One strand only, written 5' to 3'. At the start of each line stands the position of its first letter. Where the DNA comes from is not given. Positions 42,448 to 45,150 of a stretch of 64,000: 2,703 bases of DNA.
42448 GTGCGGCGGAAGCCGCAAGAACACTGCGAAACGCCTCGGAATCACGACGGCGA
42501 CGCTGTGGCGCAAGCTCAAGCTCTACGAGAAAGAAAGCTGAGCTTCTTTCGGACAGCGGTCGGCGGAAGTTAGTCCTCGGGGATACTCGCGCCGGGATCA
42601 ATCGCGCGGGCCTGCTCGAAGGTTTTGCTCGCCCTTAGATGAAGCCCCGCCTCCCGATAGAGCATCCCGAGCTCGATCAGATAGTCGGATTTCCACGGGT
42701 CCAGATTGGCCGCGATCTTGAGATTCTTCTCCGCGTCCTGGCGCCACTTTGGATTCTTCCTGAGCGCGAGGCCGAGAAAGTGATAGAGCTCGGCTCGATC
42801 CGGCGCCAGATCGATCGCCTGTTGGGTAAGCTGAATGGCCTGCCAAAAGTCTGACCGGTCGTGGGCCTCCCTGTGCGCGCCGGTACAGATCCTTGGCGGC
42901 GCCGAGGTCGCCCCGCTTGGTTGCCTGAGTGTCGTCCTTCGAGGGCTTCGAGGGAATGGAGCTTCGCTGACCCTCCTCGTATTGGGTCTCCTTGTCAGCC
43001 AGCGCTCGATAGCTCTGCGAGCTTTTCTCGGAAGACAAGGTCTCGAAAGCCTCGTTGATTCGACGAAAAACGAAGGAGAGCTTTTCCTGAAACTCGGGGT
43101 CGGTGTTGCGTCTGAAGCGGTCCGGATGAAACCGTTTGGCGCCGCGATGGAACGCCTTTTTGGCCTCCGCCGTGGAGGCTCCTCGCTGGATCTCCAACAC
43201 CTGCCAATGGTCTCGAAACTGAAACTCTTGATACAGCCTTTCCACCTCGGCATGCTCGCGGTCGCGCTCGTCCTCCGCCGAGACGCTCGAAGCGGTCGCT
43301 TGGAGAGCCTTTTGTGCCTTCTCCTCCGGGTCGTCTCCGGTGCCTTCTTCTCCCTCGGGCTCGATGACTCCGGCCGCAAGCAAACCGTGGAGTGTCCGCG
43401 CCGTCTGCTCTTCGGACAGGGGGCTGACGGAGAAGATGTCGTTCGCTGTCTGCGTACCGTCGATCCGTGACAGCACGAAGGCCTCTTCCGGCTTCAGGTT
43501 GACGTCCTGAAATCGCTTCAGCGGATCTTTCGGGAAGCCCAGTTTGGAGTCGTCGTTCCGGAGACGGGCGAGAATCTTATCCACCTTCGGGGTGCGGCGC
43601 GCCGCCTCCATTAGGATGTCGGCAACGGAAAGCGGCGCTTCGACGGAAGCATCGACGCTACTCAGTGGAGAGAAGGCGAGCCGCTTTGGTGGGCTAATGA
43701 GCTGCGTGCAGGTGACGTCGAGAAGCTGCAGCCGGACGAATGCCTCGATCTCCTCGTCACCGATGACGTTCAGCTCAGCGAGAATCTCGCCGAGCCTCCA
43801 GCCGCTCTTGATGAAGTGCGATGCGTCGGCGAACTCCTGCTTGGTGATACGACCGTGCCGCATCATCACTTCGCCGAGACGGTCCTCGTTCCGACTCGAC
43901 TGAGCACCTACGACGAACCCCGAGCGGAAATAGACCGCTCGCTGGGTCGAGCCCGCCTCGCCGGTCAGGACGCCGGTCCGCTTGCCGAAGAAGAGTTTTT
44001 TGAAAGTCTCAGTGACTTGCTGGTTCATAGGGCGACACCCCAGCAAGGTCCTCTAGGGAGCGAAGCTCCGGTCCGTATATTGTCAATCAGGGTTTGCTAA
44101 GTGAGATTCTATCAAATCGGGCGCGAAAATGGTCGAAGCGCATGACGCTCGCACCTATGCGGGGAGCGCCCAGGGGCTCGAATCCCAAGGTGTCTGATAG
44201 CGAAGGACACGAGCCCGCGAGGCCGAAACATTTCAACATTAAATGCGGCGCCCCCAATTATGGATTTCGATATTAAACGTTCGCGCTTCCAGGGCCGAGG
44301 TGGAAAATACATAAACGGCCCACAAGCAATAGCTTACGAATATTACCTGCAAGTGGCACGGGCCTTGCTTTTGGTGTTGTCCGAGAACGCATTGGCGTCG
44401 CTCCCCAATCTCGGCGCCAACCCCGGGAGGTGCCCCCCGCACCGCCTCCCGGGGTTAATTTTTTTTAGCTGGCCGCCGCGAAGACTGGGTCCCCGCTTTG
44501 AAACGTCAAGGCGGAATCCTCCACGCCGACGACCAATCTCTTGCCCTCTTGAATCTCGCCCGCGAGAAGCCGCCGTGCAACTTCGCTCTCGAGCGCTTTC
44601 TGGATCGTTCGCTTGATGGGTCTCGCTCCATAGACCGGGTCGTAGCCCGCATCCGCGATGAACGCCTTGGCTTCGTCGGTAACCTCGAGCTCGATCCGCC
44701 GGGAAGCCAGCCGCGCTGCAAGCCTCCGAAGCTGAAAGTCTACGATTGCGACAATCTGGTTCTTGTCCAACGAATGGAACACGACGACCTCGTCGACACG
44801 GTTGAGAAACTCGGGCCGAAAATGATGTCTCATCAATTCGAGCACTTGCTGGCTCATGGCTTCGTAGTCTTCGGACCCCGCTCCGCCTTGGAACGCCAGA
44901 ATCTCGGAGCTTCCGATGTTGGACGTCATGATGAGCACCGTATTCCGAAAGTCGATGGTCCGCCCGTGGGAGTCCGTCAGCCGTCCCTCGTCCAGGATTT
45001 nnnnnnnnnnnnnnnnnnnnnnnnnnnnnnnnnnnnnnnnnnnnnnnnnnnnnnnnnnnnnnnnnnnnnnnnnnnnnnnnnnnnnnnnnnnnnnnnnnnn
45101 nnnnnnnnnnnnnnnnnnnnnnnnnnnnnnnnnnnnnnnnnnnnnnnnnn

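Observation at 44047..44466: Orphan plus-strand intrinsic terminator with no plus-strand gene upstream: candidate sRNA between clpB and the J-domain gene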

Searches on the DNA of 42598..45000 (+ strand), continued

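Call 39: search_with_rna_model(model_id=R1, sources=[L083, L084, L085, L086], max_evalue=1, show_alignments=3)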
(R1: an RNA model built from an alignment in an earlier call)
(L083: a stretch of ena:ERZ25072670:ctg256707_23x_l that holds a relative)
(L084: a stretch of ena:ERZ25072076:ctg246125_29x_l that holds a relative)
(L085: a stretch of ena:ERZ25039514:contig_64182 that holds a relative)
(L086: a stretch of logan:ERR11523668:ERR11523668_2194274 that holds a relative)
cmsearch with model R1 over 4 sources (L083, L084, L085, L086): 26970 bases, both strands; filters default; matches with E-value up to 1: 6.
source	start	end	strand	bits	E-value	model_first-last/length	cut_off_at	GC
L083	2660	2752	-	98.2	4.1e-33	1-92/92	no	0.67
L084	2660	2752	-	98.2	4.1e-33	1-92/92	no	0.67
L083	2642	2717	+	12.1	0.016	1-92/92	no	0.64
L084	2642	2717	+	12.1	0.016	1-92/92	no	0.64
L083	6613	6704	+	8.3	0.36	1-92/92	no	0.59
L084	6613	6704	+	8.3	0.36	1-92/92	no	0.59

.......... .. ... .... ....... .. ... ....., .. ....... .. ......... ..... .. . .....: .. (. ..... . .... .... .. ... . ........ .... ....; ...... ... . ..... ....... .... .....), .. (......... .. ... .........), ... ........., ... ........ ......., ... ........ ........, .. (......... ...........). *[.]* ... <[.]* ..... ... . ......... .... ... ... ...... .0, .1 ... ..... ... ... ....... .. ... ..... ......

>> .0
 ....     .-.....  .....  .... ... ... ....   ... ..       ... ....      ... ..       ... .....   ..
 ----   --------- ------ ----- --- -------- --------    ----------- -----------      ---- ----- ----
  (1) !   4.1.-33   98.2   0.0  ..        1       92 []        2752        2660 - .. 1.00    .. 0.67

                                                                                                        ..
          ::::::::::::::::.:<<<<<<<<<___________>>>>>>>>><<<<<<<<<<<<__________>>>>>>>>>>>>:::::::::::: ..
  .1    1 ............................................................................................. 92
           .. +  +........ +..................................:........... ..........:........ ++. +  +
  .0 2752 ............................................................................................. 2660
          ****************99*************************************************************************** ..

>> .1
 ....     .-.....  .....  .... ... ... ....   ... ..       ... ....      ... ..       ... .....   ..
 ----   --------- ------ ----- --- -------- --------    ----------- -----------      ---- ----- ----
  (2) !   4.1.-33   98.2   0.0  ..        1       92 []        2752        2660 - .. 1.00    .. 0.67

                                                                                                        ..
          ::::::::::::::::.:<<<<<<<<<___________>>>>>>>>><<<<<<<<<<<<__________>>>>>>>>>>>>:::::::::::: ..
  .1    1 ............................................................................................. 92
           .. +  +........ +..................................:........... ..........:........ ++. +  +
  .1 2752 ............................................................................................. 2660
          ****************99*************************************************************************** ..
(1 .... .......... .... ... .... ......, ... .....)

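Call 53: search_with_rna_model(model_id=R1, sources=[L087, L088, L089, L090, L091, L085, L016, L017, L019, L020, L021, L023], max_evalue=1, filters=off, show_alignments=4)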
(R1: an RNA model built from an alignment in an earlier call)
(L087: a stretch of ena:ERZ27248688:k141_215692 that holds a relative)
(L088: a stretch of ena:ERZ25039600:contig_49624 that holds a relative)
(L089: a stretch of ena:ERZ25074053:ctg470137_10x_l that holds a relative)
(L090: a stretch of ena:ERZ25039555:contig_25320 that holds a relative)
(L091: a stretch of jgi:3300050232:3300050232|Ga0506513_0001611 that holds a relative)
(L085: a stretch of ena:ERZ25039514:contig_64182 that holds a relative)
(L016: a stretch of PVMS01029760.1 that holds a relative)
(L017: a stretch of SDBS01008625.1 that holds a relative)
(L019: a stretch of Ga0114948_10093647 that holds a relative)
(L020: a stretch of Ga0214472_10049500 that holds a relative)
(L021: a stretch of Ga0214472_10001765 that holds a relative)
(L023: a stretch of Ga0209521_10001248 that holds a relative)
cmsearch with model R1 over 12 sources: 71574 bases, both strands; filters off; matches with E-value up to 1: 15.
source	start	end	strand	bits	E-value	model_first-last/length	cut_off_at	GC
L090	1722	1813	-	113.3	4.7e-38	1-92/92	no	0.63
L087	2114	2206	-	99.9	2.9e-33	1-92/92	no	0.68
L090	1700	1779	+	23.7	3.3e-06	1-92/92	no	0.66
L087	2094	2171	+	17.5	0.00051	1-92/92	no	0.74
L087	4484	4571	-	14.1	0.0086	1-92/92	no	0.66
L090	177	260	+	11.5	0.069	1-92/92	no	0.61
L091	5119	5143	-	10.8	0.12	20-44/92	no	0.84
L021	4151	4232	-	9.9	0.25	1-92/92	no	0.7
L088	2264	2345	-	9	0.56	1-92/92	no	0.49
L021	3862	3880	-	8.9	0.57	23-41/92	no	0.79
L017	1874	1944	+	8.8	0.62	1-92/92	no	0.59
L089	4012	4089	-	8.7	0.69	1-92/92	no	0.59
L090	5654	5725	+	8.7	0.71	1-92/92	no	0.69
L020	1278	1382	-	8.4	0.87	1-92/92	no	0.67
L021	1774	1878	-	8.4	0.91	1-92/92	no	0.65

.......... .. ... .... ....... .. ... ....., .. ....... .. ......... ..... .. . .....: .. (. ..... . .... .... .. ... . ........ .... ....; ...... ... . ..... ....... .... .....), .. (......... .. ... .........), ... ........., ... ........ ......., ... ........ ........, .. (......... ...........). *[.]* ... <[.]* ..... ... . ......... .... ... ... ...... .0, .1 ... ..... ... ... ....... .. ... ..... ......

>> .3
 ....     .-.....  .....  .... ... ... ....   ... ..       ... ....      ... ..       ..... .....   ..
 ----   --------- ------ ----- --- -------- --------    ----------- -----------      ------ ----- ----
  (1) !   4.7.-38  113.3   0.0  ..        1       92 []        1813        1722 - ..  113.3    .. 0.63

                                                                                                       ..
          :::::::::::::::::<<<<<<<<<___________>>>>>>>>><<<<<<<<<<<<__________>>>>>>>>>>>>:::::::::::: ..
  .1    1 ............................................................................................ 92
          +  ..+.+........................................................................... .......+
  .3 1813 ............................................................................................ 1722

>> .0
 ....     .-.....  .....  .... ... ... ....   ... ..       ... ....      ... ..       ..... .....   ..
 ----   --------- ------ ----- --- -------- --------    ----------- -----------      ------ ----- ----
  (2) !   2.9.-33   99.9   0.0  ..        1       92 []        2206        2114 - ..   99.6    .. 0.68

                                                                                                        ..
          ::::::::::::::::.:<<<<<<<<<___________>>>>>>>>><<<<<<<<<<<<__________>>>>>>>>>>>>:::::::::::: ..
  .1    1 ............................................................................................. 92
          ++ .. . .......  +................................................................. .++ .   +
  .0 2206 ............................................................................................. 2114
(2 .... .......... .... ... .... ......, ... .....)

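Call 63: search_with_rna_model(model_id=R1, sources=[L092, L093, L094], max_evalue=1, filters=off, show_alignments=3)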
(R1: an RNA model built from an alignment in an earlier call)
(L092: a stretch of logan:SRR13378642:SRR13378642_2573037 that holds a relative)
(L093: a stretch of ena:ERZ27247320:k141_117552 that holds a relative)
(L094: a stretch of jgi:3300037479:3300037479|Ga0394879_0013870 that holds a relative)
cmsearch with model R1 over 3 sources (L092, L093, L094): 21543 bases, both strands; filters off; matches with E-value up to 1: 11.
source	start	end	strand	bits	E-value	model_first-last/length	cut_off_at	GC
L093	4572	4664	-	86.7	4.2e-29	1-92/92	no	0.68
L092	1045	1136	-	84.7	2e-28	1-92/92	no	0.7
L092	1019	1102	+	18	0.00011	1-92/92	no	0.64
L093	4561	4629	+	15.3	0.00095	1-92/92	no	0.68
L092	1351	1424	-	14.7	0.0016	1-92/92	no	0.64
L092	1662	1756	-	13.1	0.0054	1-92/92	no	0.56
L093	445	539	-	8.6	0.22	1-92/92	no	0.69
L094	1045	1103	+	7.7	0.45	18-82/92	no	0.75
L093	5380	5466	-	7.7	0.47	1-92/92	no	0.66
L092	2168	2238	+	7.7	0.47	1-92/92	no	0.7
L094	1569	1593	-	7.2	0.7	20-44/92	no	0.68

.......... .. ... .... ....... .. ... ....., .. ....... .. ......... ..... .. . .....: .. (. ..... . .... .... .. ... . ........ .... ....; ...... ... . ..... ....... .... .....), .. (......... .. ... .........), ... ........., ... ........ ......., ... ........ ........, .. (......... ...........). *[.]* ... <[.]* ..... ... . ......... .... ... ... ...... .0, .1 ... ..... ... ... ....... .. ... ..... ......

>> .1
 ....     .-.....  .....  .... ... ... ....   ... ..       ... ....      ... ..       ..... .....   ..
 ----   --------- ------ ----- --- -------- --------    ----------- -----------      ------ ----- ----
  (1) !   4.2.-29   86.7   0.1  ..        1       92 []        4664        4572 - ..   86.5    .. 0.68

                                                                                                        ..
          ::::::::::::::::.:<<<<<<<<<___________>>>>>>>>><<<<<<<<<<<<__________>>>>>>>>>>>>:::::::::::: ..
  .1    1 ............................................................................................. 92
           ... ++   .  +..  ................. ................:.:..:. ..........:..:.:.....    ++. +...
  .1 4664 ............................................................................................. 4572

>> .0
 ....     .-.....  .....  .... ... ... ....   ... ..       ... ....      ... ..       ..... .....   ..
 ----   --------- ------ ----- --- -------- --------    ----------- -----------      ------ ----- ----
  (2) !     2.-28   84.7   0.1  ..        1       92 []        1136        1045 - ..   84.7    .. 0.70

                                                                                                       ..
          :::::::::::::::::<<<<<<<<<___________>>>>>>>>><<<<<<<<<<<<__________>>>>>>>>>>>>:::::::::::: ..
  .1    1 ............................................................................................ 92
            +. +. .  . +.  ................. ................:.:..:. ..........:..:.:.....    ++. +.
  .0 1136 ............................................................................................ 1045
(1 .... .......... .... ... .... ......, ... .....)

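Call 66: search_with_rna_model(model_id=R1, sources=[window, L001, L003, L004, L005, L006, L007, L008, L009, L010, L011, L012, L013, L014, L015, L018, L083, L087, L090, L092], max_evalue=1e-10, make_alignment=true)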
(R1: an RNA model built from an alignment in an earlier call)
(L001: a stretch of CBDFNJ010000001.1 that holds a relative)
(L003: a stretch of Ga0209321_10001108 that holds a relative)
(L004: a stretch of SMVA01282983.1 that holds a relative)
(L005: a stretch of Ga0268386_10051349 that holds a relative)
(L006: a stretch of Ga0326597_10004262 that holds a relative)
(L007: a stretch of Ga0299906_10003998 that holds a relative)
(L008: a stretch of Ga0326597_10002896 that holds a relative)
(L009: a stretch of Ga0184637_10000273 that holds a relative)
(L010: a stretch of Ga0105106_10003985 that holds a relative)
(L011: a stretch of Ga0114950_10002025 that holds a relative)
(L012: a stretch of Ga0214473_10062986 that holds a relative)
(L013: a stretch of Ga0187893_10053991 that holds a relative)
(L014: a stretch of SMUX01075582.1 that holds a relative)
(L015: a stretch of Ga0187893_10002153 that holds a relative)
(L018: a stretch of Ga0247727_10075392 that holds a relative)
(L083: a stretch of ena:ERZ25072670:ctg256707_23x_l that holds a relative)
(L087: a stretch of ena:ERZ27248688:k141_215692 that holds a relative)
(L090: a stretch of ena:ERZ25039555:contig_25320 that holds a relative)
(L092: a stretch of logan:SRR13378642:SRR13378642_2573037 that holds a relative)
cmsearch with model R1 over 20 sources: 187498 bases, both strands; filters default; matches with E-value up to 1e-10: 20.
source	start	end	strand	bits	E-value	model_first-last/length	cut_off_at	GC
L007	3135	3226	-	115.6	2e-38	1-92/92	no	0.63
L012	1090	1181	-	115.4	2.3e-38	1-92/92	no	0.64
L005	13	104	-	115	3.2e-38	1-92/92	no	0.63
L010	3122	3213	-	114.5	4.7e-38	1-92/92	no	0.63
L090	1722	1813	-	113.4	1.2e-37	1-92/92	no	0.63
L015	3190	3281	-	112.8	1.9e-37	1-92/92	no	0.64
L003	3129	3220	-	112.7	2e-37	1-92/92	no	0.61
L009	3122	3213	-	112.3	2.9e-37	1-92/92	no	0.65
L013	951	1043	-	111.6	4.9e-37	1-92/92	no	0.62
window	44375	44466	+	111.1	7.5e-37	1-92/92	no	0.63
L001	3565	3656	-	111.1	7.9e-37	1-92/92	no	0.65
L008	2197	2289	-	109.7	2.4e-36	1-92/92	no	0.66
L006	3125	3217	-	108.6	6.1e-36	1-92/92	no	0.61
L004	2886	2978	-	104.6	1.5e-34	1-92/92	no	0.69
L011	3148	3240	-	101.8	1.5e-33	1-92/92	no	0.66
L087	2114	2206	-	99.9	7.3e-33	1-92/92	no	0.68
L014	290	382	-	98.9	1.6e-32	1-92/92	no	0.68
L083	2660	2752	-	98.2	2.8e-32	1-92/92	no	0.67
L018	576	668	-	86.7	3.6e-28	1-92/92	no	0.68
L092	1045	1136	-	84.7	1.7e-27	1-92/92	no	0.7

Alignment A4: 20 matches aligned to the model, 94 columns, each read 5' to 3' on its own strand. Consensus structure (alignment columns), stored with it:
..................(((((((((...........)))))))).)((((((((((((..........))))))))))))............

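Call 70: search_rna_families(source=L093, start=4480, end=4740, threshold=evalue, max_evalue=10)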
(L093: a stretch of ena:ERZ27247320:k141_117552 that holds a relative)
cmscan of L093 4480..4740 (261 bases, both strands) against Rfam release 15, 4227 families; matches with E-value up to 10: 5.
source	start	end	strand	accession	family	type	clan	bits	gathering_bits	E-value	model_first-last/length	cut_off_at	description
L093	4578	4624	-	RF01791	F6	Gene; sRNA;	-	30.9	46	0.00063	1-57/57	no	F6 TB sRNA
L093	4575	4697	-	RF02344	ar14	Gene; sRNA;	-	14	58.8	1.5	1-123/123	no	Alphaproteobacterial ar14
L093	4687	4714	-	RF01304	sR5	Gene; snRNA; snoRNA; CD-box;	-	11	40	3.2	1-53/53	no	Small nucleolar RNA sR5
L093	4685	4718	-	RF01135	sR24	Gene; snRNA; snoRNA; CD-box;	-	11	36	8.2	1-55/55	no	Small nucleolar RNA sR24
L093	4562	4689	+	RF02267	Vax2os1_2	Gene; lncRNA;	-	2.5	55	9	321-466/466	no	Vax2os1 conserved region 2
